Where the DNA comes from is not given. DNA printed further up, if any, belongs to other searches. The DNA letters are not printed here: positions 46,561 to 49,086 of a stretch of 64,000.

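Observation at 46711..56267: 9.6-kb operon coupling a second GRE/activase pair to three Gfo/Idh/MocA oxidoreductases, a Hyi-like isomerase and a secreted dockerin/GDPD-like protein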

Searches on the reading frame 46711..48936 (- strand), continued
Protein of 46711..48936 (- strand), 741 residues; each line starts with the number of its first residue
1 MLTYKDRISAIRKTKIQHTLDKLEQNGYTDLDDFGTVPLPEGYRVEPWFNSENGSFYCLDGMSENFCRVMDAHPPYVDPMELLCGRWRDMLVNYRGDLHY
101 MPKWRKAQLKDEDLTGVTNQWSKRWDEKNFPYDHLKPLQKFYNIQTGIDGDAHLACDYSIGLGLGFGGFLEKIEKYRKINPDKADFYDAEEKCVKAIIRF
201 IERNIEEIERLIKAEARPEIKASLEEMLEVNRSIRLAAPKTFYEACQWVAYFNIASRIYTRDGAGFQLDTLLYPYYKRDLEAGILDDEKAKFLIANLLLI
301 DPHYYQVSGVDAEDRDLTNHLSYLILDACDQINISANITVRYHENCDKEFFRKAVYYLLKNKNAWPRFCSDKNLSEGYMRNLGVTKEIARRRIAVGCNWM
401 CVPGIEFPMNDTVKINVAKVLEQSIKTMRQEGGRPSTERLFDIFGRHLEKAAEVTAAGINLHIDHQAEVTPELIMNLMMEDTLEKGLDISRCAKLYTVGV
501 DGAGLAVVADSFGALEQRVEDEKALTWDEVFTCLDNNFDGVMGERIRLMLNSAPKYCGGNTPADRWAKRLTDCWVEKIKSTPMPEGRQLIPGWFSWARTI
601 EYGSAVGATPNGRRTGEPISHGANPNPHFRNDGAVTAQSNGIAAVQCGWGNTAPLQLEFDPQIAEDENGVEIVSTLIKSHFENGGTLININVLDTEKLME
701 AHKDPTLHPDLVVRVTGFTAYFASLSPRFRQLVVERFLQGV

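Call 70: find_homologous_proteins(query=P0123, max_evalue=1e-100)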
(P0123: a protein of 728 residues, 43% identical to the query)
Query P0123 (728 aa): 3099 proteins with E <= 1e-100 among 8000 candidates; the best 120 are listed.
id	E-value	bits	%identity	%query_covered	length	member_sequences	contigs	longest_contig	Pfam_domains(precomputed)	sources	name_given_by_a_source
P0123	0.0e+0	1708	100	100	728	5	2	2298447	PF02901.21,PF01228.27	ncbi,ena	-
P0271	0.0e+0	1432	83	100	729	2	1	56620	PF02901.21,PF01228.27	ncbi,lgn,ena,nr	ncbi:MAG: formate acetyltransferase [Clostridiales bacterium]|nr:formate acetyltransferase [Clostrid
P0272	0.0e+0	1401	80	100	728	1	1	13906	PF02901.21,PF01228.27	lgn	-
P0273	0.0e+0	1394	81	100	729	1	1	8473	PF02901.21,PF01228.27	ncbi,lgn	-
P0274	0.0e+0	1378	79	100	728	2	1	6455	PF02901.21,PF01228.27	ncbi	-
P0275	0.0e+0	1373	81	100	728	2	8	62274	PF02901.21,PF01228.27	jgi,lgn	jgi:formate C-acetyltransferase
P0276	0.0e+0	1342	78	100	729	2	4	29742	PF02901.21,PF01228.27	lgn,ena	-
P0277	0.0e+0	1327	77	99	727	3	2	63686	PF02901.21,PF01228.27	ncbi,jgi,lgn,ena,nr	ncbi:MAG: formate acetyltransferase [Clostridiales bacterium]|nr:formate acetyltransferase [Clostrid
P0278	0.0e+0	1325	76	100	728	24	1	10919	PF02901.21,PF01228.27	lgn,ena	-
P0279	0.0e+0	1325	77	100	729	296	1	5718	PF02901.21,PF01228.27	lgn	-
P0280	0.0e+0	1325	77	99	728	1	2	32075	PF02901.21,PF01228.27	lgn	-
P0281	0.0e+0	1318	76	100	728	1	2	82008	PF02901.21,PF01228.27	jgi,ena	-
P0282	0.0e+0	1304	75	99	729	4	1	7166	PF02901.21,PF01228.27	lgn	-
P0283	0.0e+0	1300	76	100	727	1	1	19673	PF02901.21,PF01228.27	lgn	-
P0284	0.0e+0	1291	76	100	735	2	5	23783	PF02901.21,PF01228.27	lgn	-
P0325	0.0e+0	1075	65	99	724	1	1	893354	PF02901.21,PF01228.27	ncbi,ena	-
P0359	1.2e-240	819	50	98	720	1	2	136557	PF02901.21,PF01228.27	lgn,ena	-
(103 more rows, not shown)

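Call 71: find_encoding_contigs(protein=P0123, flank=10000, max_places=1)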
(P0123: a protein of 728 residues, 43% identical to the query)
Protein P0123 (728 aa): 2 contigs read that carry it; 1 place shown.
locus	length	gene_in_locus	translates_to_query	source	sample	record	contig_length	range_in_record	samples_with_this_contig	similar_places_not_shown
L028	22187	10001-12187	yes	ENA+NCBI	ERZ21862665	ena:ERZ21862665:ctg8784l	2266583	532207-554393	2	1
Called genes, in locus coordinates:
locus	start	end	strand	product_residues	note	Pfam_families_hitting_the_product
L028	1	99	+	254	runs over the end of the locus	PF11392:AllH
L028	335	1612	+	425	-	PF01547:SBP_bac_1, PF13416:SBP_bac_8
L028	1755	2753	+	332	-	PF00528:BPD_transp_1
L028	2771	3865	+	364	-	PF00528:BPD_transp_1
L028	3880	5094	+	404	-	PF00890:FAD_binding_2 (weak), PF01134:GIDA (weak), PF01266:DAO (weak), PF07992:Pyr_redox_2 (faint), PF12831:FAD_oxidored, PF13450:NAD_binding_8 (weak), PF12831:FAD_oxidored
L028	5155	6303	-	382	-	PF00532:Peripla_BP_1 (weak), PF13377:Peripla_BP_3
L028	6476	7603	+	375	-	PF01408:GFO_IDH_MocA, PF02894:GFO_IDH_MocA_C, PF22725:GFO_IDH_MocA_C3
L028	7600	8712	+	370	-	PF01408:GFO_IDH_MocA, PF22725:GFO_IDH_MocA_C3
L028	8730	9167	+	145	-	-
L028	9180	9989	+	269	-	PF13353:Fer4_12, PF04055:Radical_SAM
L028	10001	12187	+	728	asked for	PF02901:PFL-like, PF01228:Gly_radical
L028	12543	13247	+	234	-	PF02080:TrkA_C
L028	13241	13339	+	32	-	-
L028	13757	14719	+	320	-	PF09992:NAGPA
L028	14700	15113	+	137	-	-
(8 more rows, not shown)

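Call 72: find_encoding_contigs(protein=P0325, flank=10000, max_places=1)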
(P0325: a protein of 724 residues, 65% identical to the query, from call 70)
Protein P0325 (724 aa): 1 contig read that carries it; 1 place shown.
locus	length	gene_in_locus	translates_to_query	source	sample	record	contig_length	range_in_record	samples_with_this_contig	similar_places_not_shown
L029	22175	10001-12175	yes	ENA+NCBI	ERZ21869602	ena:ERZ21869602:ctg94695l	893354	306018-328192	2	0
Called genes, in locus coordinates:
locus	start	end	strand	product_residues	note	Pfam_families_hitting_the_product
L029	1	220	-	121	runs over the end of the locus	PF20092:DUF6483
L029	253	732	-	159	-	PF20589:DUF6790 (faint)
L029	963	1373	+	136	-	PF00903:Glyoxalase (weak), PF06983:3-dmu-9_3-mt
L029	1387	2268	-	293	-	PF00165:HTH_AraC, PF12833:HTH_18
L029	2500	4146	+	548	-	PF00496:SBP_bac_5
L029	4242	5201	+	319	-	PF19300:BPD_transp_1_N (weak), PF00528:BPD_transp_1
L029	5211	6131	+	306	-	PF12911:OppC_N, PF00528:BPD_transp_1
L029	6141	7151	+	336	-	PF00005:ABC_tran, PF02463:SMC_N (faint), PF13304:AAA_21 (weak), PF08352:oligo_HPY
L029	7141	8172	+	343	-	PF00005:ABC_tran, PF13401:AAA_22 (faint), PF08352:oligo_HPY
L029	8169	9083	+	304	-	PF00701:DHDPS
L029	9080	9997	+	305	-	PF13353:Fer4_12, PF04055:Radical_SAM, PF00037:Fer4, PF12797:Fer4_2 (weak), PF12837:Fer4_6 (weak), PF12838:Fer4_7, PF13187:Fer4_9 (weak), PF13237:Fer4_10 (weak), +3 more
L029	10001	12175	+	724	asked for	PF02901:PFL-like, PF01228:Gly_radical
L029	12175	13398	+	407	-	PF00890:FAD_binding_2 (faint), PF01266:DAO (weak), PF12831:FAD_oxidored, PF13450:NAD_binding_8 (weak), PF12831:FAD_oxidored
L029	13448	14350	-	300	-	PF02311:AraC_binding, PF07883:Cupin_2, PF12833:HTH_18, PF00165:HTH_AraC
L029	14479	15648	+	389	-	PF07690:MFS_1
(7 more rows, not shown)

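Call 73: find_encoding_contigs(protein=P0359, flank=10000, max_places=1)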
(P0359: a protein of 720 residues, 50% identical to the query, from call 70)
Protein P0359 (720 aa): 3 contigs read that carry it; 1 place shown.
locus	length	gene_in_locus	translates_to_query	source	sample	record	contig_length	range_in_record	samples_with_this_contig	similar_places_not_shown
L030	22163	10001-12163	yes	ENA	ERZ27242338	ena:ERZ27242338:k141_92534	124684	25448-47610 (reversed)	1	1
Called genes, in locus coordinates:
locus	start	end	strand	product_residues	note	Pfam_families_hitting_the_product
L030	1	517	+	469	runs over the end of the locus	-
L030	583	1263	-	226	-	PF00072:Response_reg, PF08281:Sigma70_r4_2 (faint)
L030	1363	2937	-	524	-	PF02518:HATPase_c, PF14501:HATPase_c_5 (weak)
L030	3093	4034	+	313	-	PF00528:BPD_transp_1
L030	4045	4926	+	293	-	PF00528:BPD_transp_1 (weak)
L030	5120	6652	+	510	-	PF12010:DUF3502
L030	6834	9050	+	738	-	PF22422:MGH1-like_GH (weak)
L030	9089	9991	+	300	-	PF13353:Fer4_12, PF04055:Radical_SAM, PF00037:Fer4 (faint), PF13237:Fer4_10, PF12838:Fer4_7 (weak)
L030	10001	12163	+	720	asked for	PF02901:PFL-like, PF01228:Gly_radical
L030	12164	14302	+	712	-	PF22666:Glyco_hydro_2_N2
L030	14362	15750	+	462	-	PF01547:SBP_bac_1, PF13416:SBP_bac_8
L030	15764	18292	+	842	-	PF01074:Glyco_hydro_38N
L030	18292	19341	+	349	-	-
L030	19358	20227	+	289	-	PF20434:BD-FAE, PF07859:Abhydrolase_3, PF00326:Peptidase_S9 (faint)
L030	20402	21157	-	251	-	-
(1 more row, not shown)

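Call 81: find_homologous_proteins(query=P0131, max_evalue=1e-100)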
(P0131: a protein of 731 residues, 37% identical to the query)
Query P0131 (731 aa): 386 proteins with E <= 1e-100 among 8000 candidates; the best 120 are listed.
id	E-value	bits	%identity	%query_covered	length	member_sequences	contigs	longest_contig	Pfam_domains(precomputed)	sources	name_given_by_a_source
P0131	0.0e+0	1708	100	100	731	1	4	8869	PF02901.21,PF01228.27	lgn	-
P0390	1.4e-237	809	50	99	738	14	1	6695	PF02901.21,PF01228.27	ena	-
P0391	1.2e-232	793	49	99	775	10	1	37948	PF02901.21,PF01228.27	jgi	-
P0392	4.8e-228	777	50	91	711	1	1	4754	PF02901.21,PF01228.27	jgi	-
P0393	3.3e-227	775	48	100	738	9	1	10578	PF02901.21,PF01228.27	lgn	-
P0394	3.6e-227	774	48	99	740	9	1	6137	PF02901.21,PF01228.27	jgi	-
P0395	1.1e-226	773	48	99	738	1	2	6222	PF02901.21,PF01228.27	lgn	-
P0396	1.4e-226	772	48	99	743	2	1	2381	PF02901.21,PF01228.27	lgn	-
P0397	1.4e-224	766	47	99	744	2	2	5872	PF02901.21,PF01228.27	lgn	-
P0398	2.7e-224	765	48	99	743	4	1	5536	PF02901.21,PF01228.27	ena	-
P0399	1.6e-223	762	46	99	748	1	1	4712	PF02901.21,PF01228.27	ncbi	-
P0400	6.3e-223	760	48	99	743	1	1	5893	PF02901.21,PF01228.27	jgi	-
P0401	8.7e-222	757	48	100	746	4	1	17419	PF02901.21,PF01228.27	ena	-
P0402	2.3e-221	755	47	99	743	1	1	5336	PF02901.21,PF01228.27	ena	-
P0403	3.2e-221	755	47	99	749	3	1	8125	PF02901.21,PF01228.27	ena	-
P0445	2.7e-214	732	45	99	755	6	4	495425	PF02901.21,PF01228.27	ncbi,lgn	ncbi:MAG: pyruvate formate lyase family protein [Candidatus Bathyarchaeia archaeon]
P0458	1.6e-212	726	46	97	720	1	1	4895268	PF02901.21,PF01228.27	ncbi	-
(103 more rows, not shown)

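Call 82: find_encoding_contigs(protein=P0458, flank=8000, max_places=1)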
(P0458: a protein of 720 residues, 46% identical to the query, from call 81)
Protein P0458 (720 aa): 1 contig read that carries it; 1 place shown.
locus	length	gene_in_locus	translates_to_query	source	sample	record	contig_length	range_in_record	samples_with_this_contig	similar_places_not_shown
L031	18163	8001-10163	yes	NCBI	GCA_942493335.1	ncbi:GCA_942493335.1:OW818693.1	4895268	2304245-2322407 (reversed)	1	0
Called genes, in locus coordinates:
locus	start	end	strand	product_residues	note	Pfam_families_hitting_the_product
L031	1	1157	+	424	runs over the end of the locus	PF00709:Adenylsucc_synt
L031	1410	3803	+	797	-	PF02743:dCache_1, PF12833:HTH_18, PF00165:HTH_AraC (weak)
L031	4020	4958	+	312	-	PF00528:BPD_transp_1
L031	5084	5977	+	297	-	PF00528:BPD_transp_1 (weak)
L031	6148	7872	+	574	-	PF01547:SBP_bac_1, PF12010:DUF3502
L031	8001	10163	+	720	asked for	PF02901:PFL-like, PF01228:Gly_radical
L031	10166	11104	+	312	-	PF12797:Fer4_2 (faint), PF13353:Fer4_12 (weak), PF00037:Fer4, PF13183:Fer4_8 (weak), PF13237:Fer4_10 (weak), PF12838:Fer4_7, PF13187:Fer4_9, PF04055:Radical_SAM, +3 more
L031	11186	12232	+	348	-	PF01208:URO-D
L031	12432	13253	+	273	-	PF20434:BD-FAE, PF07859:Abhydrolase_3, PF01738:DLH (faint), PF00326:Peptidase_S9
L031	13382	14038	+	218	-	PF00657:Lipase_GDSL, PF13472:Lipase_GDSL_2, PF04311:DUF459 (weak)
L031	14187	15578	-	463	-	PF07833:Cu_amine_oxidN1, PF00704:Glyco_hydro_18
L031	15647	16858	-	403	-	PF00202:Aminotran_3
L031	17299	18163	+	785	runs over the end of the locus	PF00990:GGDEF, PF00563:EAL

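Call 83: find_encoding_contigs(protein=P0445, flank=8000, max_places=1)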
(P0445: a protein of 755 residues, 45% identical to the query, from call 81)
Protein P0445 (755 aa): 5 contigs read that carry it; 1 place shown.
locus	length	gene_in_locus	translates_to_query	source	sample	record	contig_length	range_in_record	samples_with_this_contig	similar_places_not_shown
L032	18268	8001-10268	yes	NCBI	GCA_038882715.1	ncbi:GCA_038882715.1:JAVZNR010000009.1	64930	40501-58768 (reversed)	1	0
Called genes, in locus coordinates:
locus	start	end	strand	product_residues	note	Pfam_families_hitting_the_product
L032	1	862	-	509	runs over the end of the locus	PF12911:OppC_N, PF00528:BPD_transp_1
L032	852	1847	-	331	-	PF19300:BPD_transp_1_N, PF00528:BPD_transp_1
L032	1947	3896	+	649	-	PF00496:SBP_bac_5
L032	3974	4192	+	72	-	-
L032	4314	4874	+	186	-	-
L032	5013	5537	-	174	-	-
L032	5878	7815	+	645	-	PF20581:DUF6785, PF20580:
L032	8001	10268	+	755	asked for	PF02901:PFL-like, PF01228:Gly_radical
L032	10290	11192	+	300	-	PF13353:Fer4_12, PF04055:Radical_SAM, PF14697:Fer4_21 (faint), PF12797:Fer4_2 (weak), PF13237:Fer4_10, PF00037:Fer4, PF12838:Fer4_7 (weak), PF13187:Fer4_9 (weak), +1 more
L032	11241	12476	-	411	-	PF01041:DegT_DnrJ_EryC1, PF00155:Aminotran_1_2, PF01212:Beta_elim_lyase (weak)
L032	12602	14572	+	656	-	PF00496:SBP_bac_5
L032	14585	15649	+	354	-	PF00528:BPD_transp_1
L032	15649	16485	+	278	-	PF00528:BPD_transp_1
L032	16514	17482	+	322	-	PF00005:ABC_tran, PF08352:oligo_HPY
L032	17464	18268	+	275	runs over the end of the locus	PF00005:ABC_tran, PF13304:AAA_21 (faint)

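Call 84: predict_structure(alignment_id=A4)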
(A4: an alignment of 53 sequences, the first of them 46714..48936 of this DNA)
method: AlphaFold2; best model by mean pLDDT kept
length: 741 residues; sequences in the alignment: 53
mean_pLDDT: 89.9   pTM: 0.91
mean pLDDT of the five models: 89.9, 89.5, 89.3, 88.4, 87.5
residues with pLDDT >= 90: 469; 70-90: 244; 50-70: 25; < 50: 3
segments of 3 or more residues with pLDDT < 50: 739-741
pLDDT, mean of each block of 10 residues (from residue 1): 91 90 86 83 90 91 95 91 86 82 88 80 88 94 87 84 98 98 98 98 97 95 97 97 97 89 84 98 97 93 86 93 96 85 93 94 85 91 92 73 85 89 96 92 98 95 93 94 96 91 93 98 96 96 96 90 96 97 92 76 92 88 77 79 91 80 83 93 89 82 88 75 87 67 34
secondary structure, 60 per line:
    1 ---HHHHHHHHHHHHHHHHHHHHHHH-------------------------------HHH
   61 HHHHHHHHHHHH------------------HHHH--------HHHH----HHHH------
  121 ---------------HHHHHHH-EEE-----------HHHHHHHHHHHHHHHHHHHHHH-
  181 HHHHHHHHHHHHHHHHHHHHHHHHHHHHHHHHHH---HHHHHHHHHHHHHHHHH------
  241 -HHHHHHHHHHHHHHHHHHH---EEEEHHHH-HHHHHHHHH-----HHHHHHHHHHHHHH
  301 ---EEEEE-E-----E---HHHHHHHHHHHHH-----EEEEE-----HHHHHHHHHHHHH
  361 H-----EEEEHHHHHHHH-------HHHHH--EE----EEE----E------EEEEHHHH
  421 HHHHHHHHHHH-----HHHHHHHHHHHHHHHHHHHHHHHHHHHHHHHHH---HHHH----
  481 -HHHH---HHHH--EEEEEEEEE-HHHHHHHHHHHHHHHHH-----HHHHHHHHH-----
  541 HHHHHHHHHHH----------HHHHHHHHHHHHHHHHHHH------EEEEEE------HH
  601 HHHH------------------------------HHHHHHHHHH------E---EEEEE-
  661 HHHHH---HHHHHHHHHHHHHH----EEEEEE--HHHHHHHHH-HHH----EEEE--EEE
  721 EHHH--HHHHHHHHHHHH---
elements in order (helices of 4 or more, strands of 3 or more residues): H4-26 H58-72 H91-94 H103-106 H111-114 H136-142 E144-146 H158-179 H181-214 H218-234 H242-260 E264-267 H268-271 H273-281 H287-300 E304-308 H320-332 E338-342 H348-361 E367-370 H371-378 H386-390 E399-401 E413-416 H417-431 H437-469 H473-476 H482-485 H489-492 E495-503 H505-521 H527-535 H541-551 H562-580 E587-592 H599-604 H635-644 E655-659 H661-665 H669-682 E687-692 H695-703 E712-715 E718-721 H727-738

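Call 87: fold_search(model_id=the predicted structure, library=pdb)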
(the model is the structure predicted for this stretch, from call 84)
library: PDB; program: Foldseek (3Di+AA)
matches with E <= 10: 188; with E <= 0.001: 68
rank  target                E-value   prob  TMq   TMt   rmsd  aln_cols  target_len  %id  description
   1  9rco_A                1.1e-38  1.00  0.81  0.76   4.7       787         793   20  1,2-propanediol dehydratase with 0.1 % glycerol additive (released 2025-06-11)
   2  1r8w_A                2.0e-38  1.00  0.80  0.75   5.2       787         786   21  Native structure of the B12-independent glycerol dehydratase from clostridium butyricum (released 2004-06-01)
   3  9rcp_C                4.3e-38  1.00  0.80  0.75   5.2       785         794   21  1,2-propanediol dehydratase with 0.1 % 1,3-propanediol additive (released 2025-06-11)
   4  9rcq_A                5.9e-38  1.00  0.82  0.75   4.9       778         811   21  1,2-propanediol dehydratase with no ligand additives (released 2025-06-11)
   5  8yjo_A                6.5e-38  1.00  0.83  0.81   5.0       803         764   21  Structure of E. coli glycyl radical enzyme PflD with bound malonate (released 2024-10-02)
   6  5i2a_A                9.4e-38  1.00  0.82  0.73   4.9       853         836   18  1,2-propanediol Dehydration in Roseburia inulinivorans; Structural Basis for Substrate and Enantiomer Selectivity (released 2016-06-01)
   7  9rcp_B                1.2e-37  1.00  0.81  0.76   4.8       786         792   21  1,2-propanediol dehydratase with 0.1 % 1,3-propanediol additive (released 2025-06-11)
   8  5i2g_A                1.3e-37  1.00  0.82  0.77   4.9       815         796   20  1,2-propanediol Dehydration in Roseburia inulinivorans; Structural Basis for Substrate and Enantiomer Selectivity (released 2016-06-01)
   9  5i2g_B                3.3e-37  1.00  0.82  0.76   4.9       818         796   20  1,2-propanediol Dehydration in Roseburia inulinivorans; Structural Basis for Substrate and Enantiomer Selectivity (released 2016-06-01)
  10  6vxc_A                3.0e-36  1.00  0.80  0.75   5.1       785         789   22  Crystal structure of hydroxyproline dehydratase (HypD) from Clostridioides difficile (released 2020-04-08)
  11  2f3o_A                3.0e-36  1.00  0.81  0.78   6.0       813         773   22  Crystal Structure of a glycyl radical enzyme from Archaeoglobus fulgidus (released 2006-03-07)
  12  8id0                  3.5e-36  1.00  0.81  0.78   6.5       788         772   19  Crystal structure of PflD bound to 1,5-anhydromannitol-6-phosphate in Streptococcus dysgalactiae subsp. equisimilis (released 2024-10-02)
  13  5i2a_B                7.7e-36  1.00  0.82  0.73   3.9       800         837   20  1,2-propanediol Dehydration in Roseburia inulinivorans; Structural Basis for Substrate and Enantiomer Selectivity (released 2016-06-01)
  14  6xs4_A                9.3e-36  1.00  0.84  0.77   4.6       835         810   21  Crystal structure of glycyl radical enzyme ECL_02896 from Enterobacter cloacae subsp. cloacae (released 2020-08-12)
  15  5fau_A                1.4e-35  1.00  0.82  0.77   5.4       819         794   20  wild-type choline TMA lyase in complex with choline (released 2016-09-28)
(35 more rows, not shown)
